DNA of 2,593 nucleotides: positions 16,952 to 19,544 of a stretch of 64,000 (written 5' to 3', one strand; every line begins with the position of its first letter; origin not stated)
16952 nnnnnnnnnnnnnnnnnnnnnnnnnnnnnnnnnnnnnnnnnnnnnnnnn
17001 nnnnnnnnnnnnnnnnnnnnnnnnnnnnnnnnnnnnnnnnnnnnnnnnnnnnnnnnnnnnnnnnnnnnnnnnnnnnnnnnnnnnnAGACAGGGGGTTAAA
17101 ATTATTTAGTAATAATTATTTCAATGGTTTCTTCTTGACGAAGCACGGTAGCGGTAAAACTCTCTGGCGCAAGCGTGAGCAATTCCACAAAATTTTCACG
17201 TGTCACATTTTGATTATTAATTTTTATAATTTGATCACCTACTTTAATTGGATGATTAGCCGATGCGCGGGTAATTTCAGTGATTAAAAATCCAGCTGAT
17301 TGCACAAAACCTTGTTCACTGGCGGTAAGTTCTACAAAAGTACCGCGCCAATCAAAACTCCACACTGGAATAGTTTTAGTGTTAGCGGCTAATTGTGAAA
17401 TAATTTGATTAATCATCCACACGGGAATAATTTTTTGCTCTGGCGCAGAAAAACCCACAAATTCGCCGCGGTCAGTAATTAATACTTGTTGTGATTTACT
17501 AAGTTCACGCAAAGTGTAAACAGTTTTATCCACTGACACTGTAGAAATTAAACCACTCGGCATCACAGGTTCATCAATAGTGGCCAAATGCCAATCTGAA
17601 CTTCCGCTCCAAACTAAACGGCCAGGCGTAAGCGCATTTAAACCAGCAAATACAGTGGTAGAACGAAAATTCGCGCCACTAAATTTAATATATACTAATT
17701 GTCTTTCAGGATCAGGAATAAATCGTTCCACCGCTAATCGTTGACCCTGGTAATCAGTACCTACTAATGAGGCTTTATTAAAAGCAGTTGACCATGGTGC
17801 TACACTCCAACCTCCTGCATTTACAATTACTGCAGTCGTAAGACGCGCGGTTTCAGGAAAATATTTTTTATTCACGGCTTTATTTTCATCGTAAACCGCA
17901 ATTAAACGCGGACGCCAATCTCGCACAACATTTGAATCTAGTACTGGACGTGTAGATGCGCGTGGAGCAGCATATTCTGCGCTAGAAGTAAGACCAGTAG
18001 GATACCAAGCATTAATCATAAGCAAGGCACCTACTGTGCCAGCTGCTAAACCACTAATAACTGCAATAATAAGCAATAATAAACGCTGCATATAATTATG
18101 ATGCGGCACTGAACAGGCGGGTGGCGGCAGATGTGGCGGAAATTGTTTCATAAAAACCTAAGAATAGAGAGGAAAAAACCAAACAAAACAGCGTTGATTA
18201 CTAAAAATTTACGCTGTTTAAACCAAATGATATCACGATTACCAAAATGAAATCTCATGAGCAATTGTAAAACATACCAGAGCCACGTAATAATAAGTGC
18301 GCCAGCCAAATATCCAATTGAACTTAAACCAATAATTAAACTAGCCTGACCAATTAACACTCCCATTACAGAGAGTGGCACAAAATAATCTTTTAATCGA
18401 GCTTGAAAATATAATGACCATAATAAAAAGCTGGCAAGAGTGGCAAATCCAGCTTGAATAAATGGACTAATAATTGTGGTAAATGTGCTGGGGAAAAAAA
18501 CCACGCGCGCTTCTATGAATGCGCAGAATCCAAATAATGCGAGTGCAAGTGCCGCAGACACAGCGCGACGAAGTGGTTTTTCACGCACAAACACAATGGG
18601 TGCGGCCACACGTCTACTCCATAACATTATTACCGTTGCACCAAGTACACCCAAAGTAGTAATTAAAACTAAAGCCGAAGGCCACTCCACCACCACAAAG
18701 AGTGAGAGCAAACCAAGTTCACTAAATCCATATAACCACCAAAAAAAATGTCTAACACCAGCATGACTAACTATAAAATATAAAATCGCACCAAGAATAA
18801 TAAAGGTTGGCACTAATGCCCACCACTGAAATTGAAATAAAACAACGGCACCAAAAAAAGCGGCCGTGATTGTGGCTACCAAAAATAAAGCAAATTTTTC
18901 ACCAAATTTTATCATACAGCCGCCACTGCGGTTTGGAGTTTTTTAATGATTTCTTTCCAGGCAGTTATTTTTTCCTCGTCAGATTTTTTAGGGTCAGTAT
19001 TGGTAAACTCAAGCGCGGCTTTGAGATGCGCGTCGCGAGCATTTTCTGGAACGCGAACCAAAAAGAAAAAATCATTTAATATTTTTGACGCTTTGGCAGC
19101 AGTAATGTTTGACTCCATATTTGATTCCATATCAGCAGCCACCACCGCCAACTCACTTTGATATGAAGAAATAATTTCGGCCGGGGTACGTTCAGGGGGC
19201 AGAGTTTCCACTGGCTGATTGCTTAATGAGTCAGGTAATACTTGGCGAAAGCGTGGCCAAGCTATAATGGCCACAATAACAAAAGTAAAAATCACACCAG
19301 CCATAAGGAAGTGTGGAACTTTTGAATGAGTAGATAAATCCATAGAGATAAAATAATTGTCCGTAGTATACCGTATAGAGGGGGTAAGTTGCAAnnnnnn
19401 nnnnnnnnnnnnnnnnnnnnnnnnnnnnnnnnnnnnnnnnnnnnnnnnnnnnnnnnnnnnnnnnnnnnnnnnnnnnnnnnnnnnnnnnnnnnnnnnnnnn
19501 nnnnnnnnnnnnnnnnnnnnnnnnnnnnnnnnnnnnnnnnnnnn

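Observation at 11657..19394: Seven-gene, tightly overlapping envelope operon terminating in a 1437-aa His-rich giant protein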

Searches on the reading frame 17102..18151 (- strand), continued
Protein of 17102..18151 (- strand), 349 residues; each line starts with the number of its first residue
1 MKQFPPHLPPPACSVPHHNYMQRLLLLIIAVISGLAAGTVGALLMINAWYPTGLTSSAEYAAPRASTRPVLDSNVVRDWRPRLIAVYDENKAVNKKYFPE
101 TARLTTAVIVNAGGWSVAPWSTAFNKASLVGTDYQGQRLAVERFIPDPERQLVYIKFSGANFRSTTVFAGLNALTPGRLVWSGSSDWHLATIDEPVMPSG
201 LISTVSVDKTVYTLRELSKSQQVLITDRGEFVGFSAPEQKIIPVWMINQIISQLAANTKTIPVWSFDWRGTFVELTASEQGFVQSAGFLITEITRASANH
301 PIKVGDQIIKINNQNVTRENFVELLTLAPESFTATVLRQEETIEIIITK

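Call 47: find_encoding_contigs(protein=P0006, flank=10000, max_places=1)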
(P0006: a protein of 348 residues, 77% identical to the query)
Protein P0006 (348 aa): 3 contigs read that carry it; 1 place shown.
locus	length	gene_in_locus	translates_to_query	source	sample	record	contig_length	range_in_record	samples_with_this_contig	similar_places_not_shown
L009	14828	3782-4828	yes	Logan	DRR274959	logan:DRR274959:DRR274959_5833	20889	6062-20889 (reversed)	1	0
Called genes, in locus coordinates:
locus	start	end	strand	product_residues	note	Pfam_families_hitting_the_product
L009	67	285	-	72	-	-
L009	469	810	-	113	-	PF00453:Ribosomal_L20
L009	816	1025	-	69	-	-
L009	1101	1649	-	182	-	PF05198:IF3_N, PF00707:IF3_C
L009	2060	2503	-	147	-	PF01668:SmpB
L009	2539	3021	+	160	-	-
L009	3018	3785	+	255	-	-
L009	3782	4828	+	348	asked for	-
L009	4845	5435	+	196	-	PF02706:Wzz (weak)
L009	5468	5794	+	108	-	PF18908:DUF5663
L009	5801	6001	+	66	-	-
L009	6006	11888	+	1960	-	-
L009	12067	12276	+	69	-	-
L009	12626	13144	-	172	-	-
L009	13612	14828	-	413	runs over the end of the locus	-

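Call 52: search_protein_families(library=pfam, proteins=[L008:5922-12200:+, L009:6006-11888:+, L007:12155-16726:+], max_evalue=0.01)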
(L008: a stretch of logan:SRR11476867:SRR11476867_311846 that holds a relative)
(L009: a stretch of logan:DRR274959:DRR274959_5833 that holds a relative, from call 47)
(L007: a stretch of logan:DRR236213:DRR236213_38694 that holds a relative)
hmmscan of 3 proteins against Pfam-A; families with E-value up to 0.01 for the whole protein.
L008:5922-12200:+ (2092 aa): 0 families

L009:6006-11888:+ (1960 aa): 0 families

L007:12155-16726:+ (1523 aa): 0 families

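Call 53: search_protein_families(library=pfam, proteins=[L004:12200-16429:+, L005:2403-7892:+, L009:12182-13108:+, L001:10245-11378:+, L001:11952-13172:+, L004:17631-18557:+, L008:12472-13311:+, L007:16951-17907:+], max_evalue=0.01)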
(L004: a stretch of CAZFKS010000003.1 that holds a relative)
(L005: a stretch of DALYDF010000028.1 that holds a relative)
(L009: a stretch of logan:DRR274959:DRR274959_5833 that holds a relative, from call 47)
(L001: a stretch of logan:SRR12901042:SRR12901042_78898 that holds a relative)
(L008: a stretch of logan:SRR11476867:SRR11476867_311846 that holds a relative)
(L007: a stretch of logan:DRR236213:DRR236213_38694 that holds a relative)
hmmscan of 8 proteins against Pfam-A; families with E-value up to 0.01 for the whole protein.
L004:12200-16429:+ (1409 aa): 0 families

L005:2403-7892:+ (1829 aa): 0 families

L009:12182-13108:+ (308 aa): 1 family
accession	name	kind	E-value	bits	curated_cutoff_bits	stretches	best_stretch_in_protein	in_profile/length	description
PF01391.23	Collagen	-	0.00046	20.3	27.2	1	116-143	28-55/60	Collagen triple helix repeat (20 copies)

L001:10245-11378:+ (377 aa): 0 families

L001:11952-13172:+ (406 aa): 2 families
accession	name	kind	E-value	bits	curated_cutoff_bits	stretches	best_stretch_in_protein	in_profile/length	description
PF23657.1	DUF7151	-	4.7e-09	36.5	27.2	2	139-171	14-46/46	Domain of unknown function (DUF7151)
PF01391.23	Collagen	-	5e-09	36.2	27.2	1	64-119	4-59/60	Collagen triple helix repeat (20 copies)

L004:17631-18557:+ (308 aa): 0 families

L008:12472-13311:+ (279 aa): 0 families

L007:16951-17907:+ (318 aa): 0 families

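Call 74: search_solved_structures(query=L002:15572-16771:+, max_evalue=0.01, show_alignments=1)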
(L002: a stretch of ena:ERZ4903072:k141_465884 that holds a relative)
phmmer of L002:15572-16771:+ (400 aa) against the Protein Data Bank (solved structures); distinct sequences matched with E-value up to 0.01: 4.
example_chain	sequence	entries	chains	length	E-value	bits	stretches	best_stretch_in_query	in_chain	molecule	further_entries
5nny_A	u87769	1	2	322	1.1e-06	31.4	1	17-153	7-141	WipB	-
5y9o_A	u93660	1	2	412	2.8e-06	30.1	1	104-305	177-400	WipA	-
5n6x_A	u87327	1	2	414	6.3e-06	28.9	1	104-305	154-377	WipA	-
5n72_A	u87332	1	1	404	0.00063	22.3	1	104-305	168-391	WipA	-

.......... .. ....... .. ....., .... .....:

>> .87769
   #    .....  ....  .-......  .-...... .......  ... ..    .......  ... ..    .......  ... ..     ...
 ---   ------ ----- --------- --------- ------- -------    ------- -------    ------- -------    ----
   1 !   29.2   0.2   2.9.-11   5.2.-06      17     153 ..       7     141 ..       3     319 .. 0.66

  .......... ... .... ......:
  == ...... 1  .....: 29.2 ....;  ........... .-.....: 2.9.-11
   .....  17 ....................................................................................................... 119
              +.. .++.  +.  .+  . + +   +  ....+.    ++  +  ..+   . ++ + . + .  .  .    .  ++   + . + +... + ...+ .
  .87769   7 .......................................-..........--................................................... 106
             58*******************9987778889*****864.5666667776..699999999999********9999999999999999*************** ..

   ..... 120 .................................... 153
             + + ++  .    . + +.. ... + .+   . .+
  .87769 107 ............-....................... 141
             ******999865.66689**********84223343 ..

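Call 114: find_encoding_contigs(protein=P0022, flank=10000, max_places=2)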
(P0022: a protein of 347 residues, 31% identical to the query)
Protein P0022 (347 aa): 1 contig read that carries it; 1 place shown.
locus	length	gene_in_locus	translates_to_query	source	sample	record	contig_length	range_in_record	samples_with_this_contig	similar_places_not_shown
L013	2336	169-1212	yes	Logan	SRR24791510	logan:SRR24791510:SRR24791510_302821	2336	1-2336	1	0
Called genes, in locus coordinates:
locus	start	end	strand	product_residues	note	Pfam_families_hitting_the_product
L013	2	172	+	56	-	?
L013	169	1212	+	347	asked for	-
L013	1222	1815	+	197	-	-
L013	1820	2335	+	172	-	?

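Call 115: find_encoding_contigs(protein=P0021, flank=10000, max_places=2)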
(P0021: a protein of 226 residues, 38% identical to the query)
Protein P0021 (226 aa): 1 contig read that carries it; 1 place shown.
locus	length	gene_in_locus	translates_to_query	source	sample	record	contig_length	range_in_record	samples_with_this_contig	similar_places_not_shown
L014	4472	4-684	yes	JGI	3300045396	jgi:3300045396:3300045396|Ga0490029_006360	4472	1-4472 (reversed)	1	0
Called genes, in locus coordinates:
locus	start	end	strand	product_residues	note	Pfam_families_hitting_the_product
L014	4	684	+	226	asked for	-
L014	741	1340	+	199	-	PF02706:Wzz (weak)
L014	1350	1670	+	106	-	PF18908:DUF5663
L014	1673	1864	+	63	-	-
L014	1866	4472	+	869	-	?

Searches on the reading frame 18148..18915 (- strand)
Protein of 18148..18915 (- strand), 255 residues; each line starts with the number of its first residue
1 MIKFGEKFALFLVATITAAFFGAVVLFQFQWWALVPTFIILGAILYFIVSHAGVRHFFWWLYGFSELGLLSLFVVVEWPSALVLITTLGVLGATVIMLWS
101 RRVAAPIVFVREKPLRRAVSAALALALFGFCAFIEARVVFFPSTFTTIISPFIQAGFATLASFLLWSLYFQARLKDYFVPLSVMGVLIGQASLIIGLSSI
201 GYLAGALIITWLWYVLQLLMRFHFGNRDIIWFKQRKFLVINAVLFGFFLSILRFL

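Call 4: search_protein_families(library=pfam, proteins=[window:18148-18915:-], max_evalue=1)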
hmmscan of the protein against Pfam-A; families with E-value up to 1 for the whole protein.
window:18148-18915:- (255 aa): 0 families

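Call 5: search_protein_families(library=ncbifam, proteins=[window:18148-18915:-], max_evalue=1)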
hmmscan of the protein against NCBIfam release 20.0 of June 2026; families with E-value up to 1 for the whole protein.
window:18148-18915:- (255 aa): 0 families

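Call 41: search_protein_families(library=pfam, proteins=[window:18148-18915:-], max_evalue=10)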
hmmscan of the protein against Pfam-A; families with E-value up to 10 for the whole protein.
window:18148-18915:- (255 aa): 0 families

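Call 42: search_protein_families(library=padloc, proteins=[window:18148-18915:-], max_evalue=0.01)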
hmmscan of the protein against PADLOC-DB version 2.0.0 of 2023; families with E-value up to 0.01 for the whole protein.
window:18148-18915:- (255 aa): 0 families

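Call 43: search_protein_families(library=phrogs, proteins=[window:18148-18915:-], max_evalue=0.01)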
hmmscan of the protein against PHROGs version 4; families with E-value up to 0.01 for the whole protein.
window:18148-18915:- (255 aa): 0 families

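Call 62: find_related_loci(query=A4, collection=metagenome_contigs, flank=10000)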
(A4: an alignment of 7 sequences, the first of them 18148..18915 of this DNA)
Query A4 (255 aa) in metagenome_contigs; peptide patterns used: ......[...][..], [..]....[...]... (x = any residue, [..] = any of these).
140 stretches matched a pattern; 3 encode a relative of the query (tblastn E <= 1e-3); 3 distinct loci.
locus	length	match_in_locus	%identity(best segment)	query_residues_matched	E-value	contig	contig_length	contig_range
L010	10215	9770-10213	95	1-148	2e-80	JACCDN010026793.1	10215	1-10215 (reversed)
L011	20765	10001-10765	46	1-255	3e-56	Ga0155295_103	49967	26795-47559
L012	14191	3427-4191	46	1-255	3e-56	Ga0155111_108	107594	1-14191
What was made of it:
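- Tried and rejected: Metagenomes: 3 loci (call 62).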

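Call 73: search_solved_structures(query=A4, max_evalue=5)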
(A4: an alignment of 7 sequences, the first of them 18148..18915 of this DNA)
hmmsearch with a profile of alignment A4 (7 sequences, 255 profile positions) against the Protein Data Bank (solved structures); distinct sequences matched with E-value up to 5: 1.
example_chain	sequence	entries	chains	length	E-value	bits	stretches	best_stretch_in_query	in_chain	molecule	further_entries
36qu_e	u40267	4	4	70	0.034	17.4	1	119-182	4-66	V-type proton ATPase subunit e2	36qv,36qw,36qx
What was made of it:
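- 18148..18915 (-): g2: 255-aa polytopic membrane protein with 8-9 TM segments. It belongs to no known family. By the positive-inside rule, its invariant basic loops (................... and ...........) face the cytoplasm. No PDB sequence relative (call 73).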

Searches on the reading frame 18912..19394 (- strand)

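Call 4: search_protein_families(library=pfam, proteins=[window:18912-19394:-], max_evalue=1)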
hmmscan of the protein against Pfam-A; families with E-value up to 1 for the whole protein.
window:18912-19394:- (160 aa): 1 family
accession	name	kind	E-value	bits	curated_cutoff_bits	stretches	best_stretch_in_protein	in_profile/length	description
PF06197.19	DUF998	-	0.036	14.1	30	1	18-47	98-124/184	Protein of unknown function (DUF998)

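Call 5: search_protein_families(library=ncbifam, proteins=[window:18912-19394:-], max_evalue=1)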
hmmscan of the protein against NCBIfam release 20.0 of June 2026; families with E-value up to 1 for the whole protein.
window:18912-19394:- (160 aa): 0 families

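Call 41: search_protein_families(library=pfam, proteins=[window:18912-19394:-], max_evalue=10)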
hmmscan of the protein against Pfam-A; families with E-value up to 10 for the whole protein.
window:18912-19394:- (160 aa): 1 family
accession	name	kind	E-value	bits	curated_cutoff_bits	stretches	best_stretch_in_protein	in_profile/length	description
PF06197.19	DUF998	-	0.036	14.1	30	1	18-47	98-124/184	Protein of unknown function (DUF998)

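Call 42: search_protein_families(library=padloc, proteins=[window:18912-19394:-], max_evalue=0.01)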
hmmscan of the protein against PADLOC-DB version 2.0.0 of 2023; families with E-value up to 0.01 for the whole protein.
window:18912-19394:- (160 aa): 0 families

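Call 43: search_protein_families(library=phrogs, proteins=[window:18912-19394:-], max_evalue=0.01)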
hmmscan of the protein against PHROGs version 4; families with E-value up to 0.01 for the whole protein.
window:18912-19394:- (160 aa): 0 families
